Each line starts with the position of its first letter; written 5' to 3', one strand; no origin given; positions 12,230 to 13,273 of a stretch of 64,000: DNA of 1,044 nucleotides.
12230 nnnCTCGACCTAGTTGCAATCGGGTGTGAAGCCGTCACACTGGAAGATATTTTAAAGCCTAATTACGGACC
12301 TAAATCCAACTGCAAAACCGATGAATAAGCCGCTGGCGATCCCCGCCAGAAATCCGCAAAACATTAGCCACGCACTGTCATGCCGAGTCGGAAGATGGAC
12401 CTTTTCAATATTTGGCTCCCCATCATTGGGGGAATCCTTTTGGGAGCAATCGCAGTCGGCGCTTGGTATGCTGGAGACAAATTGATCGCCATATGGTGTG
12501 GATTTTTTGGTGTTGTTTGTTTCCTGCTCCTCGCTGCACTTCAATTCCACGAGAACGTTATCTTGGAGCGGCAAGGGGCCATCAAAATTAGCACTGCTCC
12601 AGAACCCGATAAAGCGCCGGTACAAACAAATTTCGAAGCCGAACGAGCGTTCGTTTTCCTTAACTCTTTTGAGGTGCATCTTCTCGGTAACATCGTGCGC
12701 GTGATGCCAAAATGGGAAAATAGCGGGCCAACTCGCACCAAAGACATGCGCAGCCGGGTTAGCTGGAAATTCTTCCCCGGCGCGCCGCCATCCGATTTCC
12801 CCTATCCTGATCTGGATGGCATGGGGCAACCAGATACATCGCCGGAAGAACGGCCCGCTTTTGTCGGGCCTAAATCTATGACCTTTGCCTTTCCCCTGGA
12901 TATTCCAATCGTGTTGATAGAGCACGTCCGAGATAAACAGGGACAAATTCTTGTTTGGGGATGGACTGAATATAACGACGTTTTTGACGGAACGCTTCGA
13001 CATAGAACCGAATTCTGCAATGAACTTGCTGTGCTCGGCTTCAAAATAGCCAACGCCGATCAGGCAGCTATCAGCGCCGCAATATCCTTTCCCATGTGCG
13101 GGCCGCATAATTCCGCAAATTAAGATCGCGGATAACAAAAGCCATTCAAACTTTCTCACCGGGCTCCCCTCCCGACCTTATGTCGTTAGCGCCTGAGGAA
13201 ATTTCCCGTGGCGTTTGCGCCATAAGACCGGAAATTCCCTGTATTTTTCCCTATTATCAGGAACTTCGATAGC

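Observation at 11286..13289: A 2-kb cassette with no recombinase: two overlapping small DNA-binding-like genes plus a 2-TM membrane protein, bracketed by inverted and direct repeats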

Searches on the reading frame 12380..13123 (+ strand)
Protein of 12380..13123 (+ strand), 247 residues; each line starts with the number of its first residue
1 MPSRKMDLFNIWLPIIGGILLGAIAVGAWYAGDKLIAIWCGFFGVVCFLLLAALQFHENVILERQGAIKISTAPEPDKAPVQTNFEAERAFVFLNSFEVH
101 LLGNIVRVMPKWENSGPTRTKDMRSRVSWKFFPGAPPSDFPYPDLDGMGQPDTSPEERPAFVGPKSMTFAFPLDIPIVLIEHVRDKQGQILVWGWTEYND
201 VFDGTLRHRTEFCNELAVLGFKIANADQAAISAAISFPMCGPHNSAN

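Call 5: search_protein_families(library=pfam, proteins=[window:12380-13123:+], max_evalue=1)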
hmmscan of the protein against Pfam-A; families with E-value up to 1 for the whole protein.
window:12380-13123:+ (247 aa): 0 families

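Call 6: search_protein_families(library=ncbifam, proteins=[window:12380-13123:+], max_evalue=1)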
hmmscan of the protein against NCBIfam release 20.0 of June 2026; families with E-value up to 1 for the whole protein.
window:12380-13123:+ (247 aa): 0 families

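Call 10: search_protein_families(library=padloc, proteins=[window:12380-13123:+], max_evalue=1)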
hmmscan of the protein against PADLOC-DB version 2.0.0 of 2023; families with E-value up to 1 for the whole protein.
window:12380-13123:+ (247 aa): 0 families

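Call 11: search_protein_families(library=phrogs, proteins=[window:12380-13123:+], max_evalue=1)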
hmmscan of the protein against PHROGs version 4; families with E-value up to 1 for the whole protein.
window:12380-13123:+ (247 aa): 0 families

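Call 12: find_homologous_proteins(query=window:12380-13123:+)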
Query window:12380-13123:+ (247 aa): 10 proteins with E <= 0.001 among 1235 candidates.
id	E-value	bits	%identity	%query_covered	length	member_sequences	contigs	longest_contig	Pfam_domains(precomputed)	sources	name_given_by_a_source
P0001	7.6e-169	578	100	100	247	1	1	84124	-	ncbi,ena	-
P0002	4.2e-51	192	47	86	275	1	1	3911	-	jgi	jgi:hypothetical protein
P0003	1.2e-50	190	53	65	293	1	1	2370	-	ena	-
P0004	9.6e-43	164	42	83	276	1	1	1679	-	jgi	jgi:hypothetical protein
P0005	2.0e-40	157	40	79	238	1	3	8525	-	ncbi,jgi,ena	-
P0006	4.0e-33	133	44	64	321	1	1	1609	-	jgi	jgi:hypothetical protein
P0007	1.1e-30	125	38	71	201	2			-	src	-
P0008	6.3e-17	80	63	26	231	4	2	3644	-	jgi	jgi:hypothetical protein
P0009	5.7e-14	70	31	82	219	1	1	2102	-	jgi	jgi:hypothetical protein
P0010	9.9e-9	53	37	50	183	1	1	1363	-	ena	-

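Call 13: find_encoding_contigs(protein=P0001, flank=6000, max_places=4)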
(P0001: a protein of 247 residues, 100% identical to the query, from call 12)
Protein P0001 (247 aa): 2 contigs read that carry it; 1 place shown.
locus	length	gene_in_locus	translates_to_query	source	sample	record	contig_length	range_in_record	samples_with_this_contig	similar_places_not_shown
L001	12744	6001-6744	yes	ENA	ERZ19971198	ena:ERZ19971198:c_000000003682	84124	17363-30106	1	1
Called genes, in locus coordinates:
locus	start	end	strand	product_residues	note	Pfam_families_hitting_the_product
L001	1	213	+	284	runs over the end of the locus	PF00005:ABC_tran, PF13304:AAA_21 (faint)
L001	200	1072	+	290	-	PF00528:BPD_transp_1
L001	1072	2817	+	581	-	PF00890:FAD_binding_2, PF01266:DAO (faint), PF07992:Pyr_redox_2 (faint), PF02910:Succ_DH_flav_C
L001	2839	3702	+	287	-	PF00528:BPD_transp_1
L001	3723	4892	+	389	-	PF04389:Peptidase_M28 (weak), PF01546:Peptidase_M20, PF07687:M20_dimer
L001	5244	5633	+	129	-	-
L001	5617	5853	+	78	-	PF20075:DUF6471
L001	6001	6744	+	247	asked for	-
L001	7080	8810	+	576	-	PF00528:BPD_transp_1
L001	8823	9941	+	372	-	PF00005:ABC_tran, PF13304:AAA_21 (faint), PF08402:TOBE_2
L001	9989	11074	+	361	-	PF13531:SBP_bac_11, PF01547:SBP_bac_1, PF13416:SBP_bac_8, PF13343:SBP_bac_6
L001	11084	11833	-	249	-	PF00106:adh_short, PF13561:adh_short_C2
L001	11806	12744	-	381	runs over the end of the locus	PF01408:GFO_IDH_MocA, PF22685:Gal80p_C-like (faint), PF22725:GFO_IDH_MocA_C3, PF02894:GFO_IDH_MocA_C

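Call 14: find_encoding_contigs(protein=P0005, flank=8000, max_places=4)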
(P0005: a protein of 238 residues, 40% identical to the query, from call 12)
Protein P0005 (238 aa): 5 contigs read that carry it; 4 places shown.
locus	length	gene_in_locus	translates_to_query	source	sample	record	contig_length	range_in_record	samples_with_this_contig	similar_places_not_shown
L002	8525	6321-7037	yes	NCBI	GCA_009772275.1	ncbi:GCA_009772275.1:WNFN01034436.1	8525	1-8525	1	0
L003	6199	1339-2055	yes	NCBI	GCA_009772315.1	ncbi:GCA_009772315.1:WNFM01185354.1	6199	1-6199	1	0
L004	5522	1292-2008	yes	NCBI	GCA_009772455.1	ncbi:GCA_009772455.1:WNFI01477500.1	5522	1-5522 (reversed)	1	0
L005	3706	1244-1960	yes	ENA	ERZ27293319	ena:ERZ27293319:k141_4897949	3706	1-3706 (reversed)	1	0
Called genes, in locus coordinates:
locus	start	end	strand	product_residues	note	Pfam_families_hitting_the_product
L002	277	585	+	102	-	PF25173:Beta-prop_WDR3_1st (faint), PF25175:Beta-prop_WDR5 (weak)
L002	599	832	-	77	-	-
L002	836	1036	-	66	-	-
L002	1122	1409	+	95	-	-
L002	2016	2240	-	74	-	-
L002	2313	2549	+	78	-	-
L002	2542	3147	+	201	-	-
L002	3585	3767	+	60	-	-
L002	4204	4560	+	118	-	-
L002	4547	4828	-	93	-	-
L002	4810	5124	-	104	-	-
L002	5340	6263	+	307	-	PF12760:Zn_ribbon_IS1595, PF12762:DDE_Tnp_IS1595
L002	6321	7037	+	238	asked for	-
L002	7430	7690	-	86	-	-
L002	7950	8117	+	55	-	-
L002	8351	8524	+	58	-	?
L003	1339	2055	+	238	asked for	-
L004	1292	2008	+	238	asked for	-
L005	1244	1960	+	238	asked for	-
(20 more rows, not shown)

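Call 15: find_encoding_contigs(protein=P0002, flank=5000, max_places=3)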
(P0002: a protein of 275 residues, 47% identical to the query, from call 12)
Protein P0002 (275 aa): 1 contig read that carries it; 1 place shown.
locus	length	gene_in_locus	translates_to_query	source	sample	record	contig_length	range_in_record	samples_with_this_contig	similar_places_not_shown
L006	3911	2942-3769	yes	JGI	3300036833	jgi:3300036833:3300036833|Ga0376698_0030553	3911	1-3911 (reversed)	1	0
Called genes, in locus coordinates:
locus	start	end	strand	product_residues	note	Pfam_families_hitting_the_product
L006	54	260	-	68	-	-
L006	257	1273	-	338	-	PF04909:Amidohydro_2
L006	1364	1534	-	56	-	-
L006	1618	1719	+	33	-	-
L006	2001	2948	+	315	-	PF12760:Zn_ribbon_IS1595, PF12762:DDE_Tnp_IS1595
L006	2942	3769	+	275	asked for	-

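Call 55: find_homologous_proteins(query=A4, max_evalue=0.001)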
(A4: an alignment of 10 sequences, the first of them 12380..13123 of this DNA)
Query A4 (10 sequences) (247 aa, profile of the alignment): 30 proteins with E <= 0.001 among 8000 candidates.
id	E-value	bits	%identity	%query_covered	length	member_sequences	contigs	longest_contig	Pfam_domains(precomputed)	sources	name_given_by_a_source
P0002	5.2e-100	352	47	86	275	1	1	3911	-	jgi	jgi:hypothetical protein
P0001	2.1e-98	347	100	100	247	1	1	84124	-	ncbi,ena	-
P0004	2.0e-95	337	42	83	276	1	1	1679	-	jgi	jgi:hypothetical protein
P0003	2.2e-94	333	53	65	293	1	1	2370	-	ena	-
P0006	1.8e-91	324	44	64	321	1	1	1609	-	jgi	jgi:hypothetical protein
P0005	4.6e-77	277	40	79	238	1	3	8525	-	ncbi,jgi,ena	-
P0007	1.1e-70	256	38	71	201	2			-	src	-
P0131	7.9e-69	250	37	97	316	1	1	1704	-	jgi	jgi:hypothetical protein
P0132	6.8e-68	247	47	67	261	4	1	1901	-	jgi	jgi:hypothetical protein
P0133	1.9e-64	235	34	87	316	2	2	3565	-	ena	-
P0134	8.0e-64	233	43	52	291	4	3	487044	-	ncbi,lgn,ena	ncbi:MAG: hypothetical protein ACLPSW_21120 [Roseiarcus sp.]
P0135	2.1e-63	232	34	81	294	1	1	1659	-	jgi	jgi:hypothetical protein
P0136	8.6e-63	230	36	86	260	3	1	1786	-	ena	-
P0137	3.1e-62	228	43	64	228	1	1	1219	-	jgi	jgi:hypothetical protein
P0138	1.1e-60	223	41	68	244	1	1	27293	-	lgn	-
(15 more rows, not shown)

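Call 59: find_encoding_contigs(protein=P0134, flank=6000, max_places=3)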
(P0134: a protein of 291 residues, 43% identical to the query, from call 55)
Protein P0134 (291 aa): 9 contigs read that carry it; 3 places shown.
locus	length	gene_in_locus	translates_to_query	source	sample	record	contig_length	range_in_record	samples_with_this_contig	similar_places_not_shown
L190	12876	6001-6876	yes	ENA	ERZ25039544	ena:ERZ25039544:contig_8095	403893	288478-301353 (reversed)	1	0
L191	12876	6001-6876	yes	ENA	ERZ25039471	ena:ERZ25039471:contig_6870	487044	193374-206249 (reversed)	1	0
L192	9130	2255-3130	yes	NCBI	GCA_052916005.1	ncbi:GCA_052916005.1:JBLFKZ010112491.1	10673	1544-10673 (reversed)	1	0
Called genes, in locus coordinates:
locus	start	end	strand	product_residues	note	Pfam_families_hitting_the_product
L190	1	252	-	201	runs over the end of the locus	PF21176:RecR_HhH, PF02132:RecR_ZnF (weak), PF13662:Toprim_4, PF21175:RecR_C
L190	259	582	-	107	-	PF02575:YbaB_DNA_bd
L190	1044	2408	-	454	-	PF13177:DNA_pol3_delta2, PF13191:AAA_16 (faint), PF00004:AAA, PF13401:AAA_22 (weak), PF12169:DNA_pol3_gamma3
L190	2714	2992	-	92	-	-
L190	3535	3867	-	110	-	-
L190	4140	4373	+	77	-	-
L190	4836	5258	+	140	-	PF13340:DUF4096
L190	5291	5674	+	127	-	PF01609:DDE_Tnp_1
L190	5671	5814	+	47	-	-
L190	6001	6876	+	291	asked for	-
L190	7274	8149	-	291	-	PF12698:ABC2_membrane_3, PF12679:ABC2_membrane_2, PF01061:ABC2_membrane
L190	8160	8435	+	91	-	-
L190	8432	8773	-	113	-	-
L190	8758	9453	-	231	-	-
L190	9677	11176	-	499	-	PF00005:ABC_tran, PF13401:AAA_22 (faint), PF00005:ABC_tran, PF13304:AAA_21 (weak)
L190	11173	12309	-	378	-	-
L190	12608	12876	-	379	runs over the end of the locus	-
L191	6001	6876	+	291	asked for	-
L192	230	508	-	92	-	-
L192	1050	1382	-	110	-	-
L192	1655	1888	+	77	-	-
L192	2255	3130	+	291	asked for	-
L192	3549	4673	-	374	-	PF12679:ABC2_membrane_2, PF12698:ABC2_membrane_3, PF01061:ABC2_membrane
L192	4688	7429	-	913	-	PF00005:ABC_tran, PF13304:AAA_21 (weak), PF12679:ABC2_membrane_2, PF12698:ABC2_membrane_3, PF01061:ABC2_membrane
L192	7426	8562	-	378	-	PF25885:HH_EMRA (weak)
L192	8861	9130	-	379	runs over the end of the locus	-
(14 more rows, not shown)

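Call 65: predict_structure(alignment_id=A5)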
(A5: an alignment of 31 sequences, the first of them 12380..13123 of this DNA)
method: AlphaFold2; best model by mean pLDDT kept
length: 247 residues; sequences in the alignment: 31
mean_pLDDT: 86.0   pTM: 0.65
mean pLDDT of the five models: 86.0, 84.6, 84.4, 84.4, 83.5
residues with pLDDT >= 90: 136; 70-90: 76; 50-70: 28; < 50: 7
segments of 3 or more residues with pLDDT < 50: 1-3, 72-74
pLDDT, mean of each block of 10 residues (from residue 1): 60 86 89 90 89 86 70 51 77 97 95 96 93 96 85 70 93 95 97 95 93 97 73 92 85
secondary structure, 60 per line:
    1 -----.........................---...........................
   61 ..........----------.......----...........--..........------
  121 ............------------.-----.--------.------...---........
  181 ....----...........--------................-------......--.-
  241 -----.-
elements in order: H6-30 H34-70 H81-87 E92-102 E105-114 E121-132 E167-169 E173-176 H177-184 E189-199 E208-223 E231-236

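Call 68: fold_search(model_id=the predicted structure, library=pdb)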
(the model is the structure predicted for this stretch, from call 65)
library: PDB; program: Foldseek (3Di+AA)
matches with E <= 10: 646; with E <= 0.001: 0
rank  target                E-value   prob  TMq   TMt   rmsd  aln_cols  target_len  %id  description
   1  3but                  2.3e-03  0.96  0.23  0.37  15.4       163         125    9  Crystal structure of protein Af_0446 from Archaeoglobus fulgidus (released 2008-01-15)
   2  7zdz_C                5.4e-03  0.95  0.29  0.24  20.8       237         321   10  Cryo-EM structure of the human inward-rectifier potassium 2.1 channel (Kir2.1) (released 2022-09-28)
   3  6byg_A                6.4e-03  0.96  0.26  0.09   7.7       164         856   10  Crystal structure of the nucleophile mutant (E575A) of the GH2 exo-beta-mannanase from Xanthomonas axonopodis pv. citr (released 2018-07-18)
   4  3isy                  6.7e-03  0.72  0.19  0.31   9.5       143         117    3  Crystal structure of an intracellular proteinase inhibitor (ipi, bsu11130) from bacillus subtilis at 2.61 A resolution (released 2009-09-15)
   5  3spj                  7.1e-03  0.98  0.31  0.24  19.4       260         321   11  Apo inward rectifier potassium channel Kir2.2 I223L mutant (released 2011-08-24)
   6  5mhm_B                7.9e-03  0.99  0.28  0.12   9.0       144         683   13  FXIIIa in complex with the inhibitor ZED1630 (released 2017-12-20)
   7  3jyc                  8.4e-03  0.93  0.26  0.21  19.1       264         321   12  Crystal structure of the eukaryotic strong inward-rectifier K+ channel Kir2.2 at 3.1 Angstrom resolution (released 2010-01-12)
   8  6byc                  8.8e-03  0.96  0.27  0.10   7.6       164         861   10  Crystal structure of the GH2 exo-beta-mannanase from Xanthomonas axonopodis pv. citri (released 2018-07-18)
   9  2qks_B                9.9e-03  0.95  0.33  0.28  18.0       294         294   10  Crystal structure of a Kir3.1-prokaryotic Kir channel chimera (released 2007-08-28)
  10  7zdz_A                9.9e-03  0.85  0.24  0.19  20.6       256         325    8  Cryo-EM structure of the human inward-rectifier potassium 2.1 channel (Kir2.1) (released 2022-09-28)
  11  7mjp_B                9.9e-03  0.82  0.28  0.22  19.7       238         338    9  Vascular KATP channel: Kir6.1 SUR2B propeller-like conformation 2 (released 2021-10-13)
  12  3spi                  1.1e-02  0.91  0.31  0.24  20.6       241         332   10  Inward rectifier potassium channel Kir2.2 in complex with PIP2 (released 2011-08-24)
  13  3mnm_A                1.2e-02  0.92  0.23  0.45  11.9       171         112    9  Crystal structure of GAE domain of GGA2p from Saccharomyces cerevisiae (released 2010-09-08)
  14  9qpq_H                1.2e-02  1.00  0.27  0.28   7.0       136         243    7  The structure of the COPI leaf bound to GOLPH3 (released 2025-10-22)
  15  3sph                  1.2e-02  0.91  0.31  0.24  20.4       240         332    9  Inward rectifier potassium channel Kir2.2 I223L mutant in complex with PIP2 (released 2011-08-24)
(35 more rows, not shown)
